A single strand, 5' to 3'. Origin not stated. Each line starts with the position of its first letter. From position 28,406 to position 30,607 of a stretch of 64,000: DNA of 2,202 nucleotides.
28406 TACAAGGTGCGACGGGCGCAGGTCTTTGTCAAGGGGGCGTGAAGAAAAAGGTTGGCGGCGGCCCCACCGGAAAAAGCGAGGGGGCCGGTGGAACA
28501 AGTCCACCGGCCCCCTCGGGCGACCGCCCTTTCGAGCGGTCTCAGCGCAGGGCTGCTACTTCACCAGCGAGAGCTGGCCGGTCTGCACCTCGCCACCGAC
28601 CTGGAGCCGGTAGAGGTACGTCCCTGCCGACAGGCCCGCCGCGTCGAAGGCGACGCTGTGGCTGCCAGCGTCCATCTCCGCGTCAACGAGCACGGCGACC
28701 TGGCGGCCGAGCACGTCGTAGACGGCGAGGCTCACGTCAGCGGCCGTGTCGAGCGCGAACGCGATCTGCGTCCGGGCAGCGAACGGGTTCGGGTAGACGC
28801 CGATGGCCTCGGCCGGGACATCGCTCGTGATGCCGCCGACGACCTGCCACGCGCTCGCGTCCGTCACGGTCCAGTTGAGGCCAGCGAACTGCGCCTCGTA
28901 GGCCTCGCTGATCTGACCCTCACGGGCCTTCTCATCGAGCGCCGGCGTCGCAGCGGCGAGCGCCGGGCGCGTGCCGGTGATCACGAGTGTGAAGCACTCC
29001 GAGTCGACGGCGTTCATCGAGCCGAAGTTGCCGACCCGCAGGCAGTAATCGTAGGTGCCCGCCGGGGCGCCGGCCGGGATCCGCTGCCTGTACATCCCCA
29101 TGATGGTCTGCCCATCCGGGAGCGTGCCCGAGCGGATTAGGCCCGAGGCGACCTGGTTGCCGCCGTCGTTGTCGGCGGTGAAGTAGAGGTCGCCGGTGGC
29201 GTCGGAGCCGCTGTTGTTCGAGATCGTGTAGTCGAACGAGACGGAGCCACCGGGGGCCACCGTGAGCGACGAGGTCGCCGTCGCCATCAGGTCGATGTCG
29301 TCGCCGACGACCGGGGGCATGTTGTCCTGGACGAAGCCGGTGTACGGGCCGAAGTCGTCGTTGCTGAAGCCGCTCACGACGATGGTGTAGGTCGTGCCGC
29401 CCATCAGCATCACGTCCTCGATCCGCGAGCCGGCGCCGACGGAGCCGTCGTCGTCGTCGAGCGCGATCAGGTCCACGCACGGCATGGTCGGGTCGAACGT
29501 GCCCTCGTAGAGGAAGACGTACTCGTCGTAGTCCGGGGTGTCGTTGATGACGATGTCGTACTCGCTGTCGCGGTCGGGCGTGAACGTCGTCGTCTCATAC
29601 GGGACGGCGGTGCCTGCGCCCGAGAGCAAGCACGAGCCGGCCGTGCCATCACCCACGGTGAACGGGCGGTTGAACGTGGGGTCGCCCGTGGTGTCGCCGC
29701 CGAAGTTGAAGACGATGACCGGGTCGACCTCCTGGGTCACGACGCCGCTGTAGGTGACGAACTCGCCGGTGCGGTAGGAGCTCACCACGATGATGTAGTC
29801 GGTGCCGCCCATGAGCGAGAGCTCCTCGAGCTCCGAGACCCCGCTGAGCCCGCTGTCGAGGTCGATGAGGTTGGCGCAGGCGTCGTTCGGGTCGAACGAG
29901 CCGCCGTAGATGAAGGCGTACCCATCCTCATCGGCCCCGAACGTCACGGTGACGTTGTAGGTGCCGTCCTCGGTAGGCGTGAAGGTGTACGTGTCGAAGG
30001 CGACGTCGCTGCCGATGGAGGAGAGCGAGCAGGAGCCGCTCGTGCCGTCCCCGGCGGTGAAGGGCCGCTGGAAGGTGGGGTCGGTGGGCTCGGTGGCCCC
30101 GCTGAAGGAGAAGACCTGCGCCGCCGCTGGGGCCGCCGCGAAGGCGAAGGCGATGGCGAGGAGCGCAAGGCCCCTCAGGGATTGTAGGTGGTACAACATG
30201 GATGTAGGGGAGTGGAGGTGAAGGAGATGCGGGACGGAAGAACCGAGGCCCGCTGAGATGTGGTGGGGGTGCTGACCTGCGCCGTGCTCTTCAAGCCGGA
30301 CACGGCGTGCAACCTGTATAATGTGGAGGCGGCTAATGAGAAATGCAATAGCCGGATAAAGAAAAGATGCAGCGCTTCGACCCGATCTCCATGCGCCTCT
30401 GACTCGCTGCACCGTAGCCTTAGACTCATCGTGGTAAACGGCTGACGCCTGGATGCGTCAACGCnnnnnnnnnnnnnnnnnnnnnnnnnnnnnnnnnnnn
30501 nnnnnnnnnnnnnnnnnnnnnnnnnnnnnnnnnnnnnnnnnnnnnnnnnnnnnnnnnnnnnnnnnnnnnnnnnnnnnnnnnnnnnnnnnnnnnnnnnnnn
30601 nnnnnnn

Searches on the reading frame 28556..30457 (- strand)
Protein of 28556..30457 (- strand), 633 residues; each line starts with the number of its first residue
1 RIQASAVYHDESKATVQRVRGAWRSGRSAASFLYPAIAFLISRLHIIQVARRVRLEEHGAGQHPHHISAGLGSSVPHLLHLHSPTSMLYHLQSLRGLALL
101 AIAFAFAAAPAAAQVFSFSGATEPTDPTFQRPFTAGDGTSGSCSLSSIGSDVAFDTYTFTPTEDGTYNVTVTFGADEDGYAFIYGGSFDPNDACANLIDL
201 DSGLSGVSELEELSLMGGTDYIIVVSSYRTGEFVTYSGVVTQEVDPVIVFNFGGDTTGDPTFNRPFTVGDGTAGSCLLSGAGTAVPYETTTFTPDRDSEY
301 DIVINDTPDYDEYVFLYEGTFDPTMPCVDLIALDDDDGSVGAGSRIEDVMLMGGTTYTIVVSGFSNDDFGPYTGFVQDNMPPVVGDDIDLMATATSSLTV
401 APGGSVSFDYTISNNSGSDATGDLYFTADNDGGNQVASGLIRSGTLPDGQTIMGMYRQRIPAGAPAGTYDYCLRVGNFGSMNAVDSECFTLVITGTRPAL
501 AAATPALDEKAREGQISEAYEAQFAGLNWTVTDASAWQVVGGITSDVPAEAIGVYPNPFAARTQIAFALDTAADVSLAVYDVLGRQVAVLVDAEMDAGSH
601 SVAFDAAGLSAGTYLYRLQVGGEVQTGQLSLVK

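Call 65: search_protein_families(library=pfam, proteins=[window:28556-30457:-], max_evalue=0.00001)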
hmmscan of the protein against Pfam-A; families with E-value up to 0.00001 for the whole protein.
window:28556-30457:- (633 aa): 1 family
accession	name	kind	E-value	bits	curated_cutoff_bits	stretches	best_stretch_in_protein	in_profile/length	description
PF18962.6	Por_Secre_tail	-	5.3e-08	33.5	27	1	554-625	1-69/75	Secretion system C-terminal sorting domain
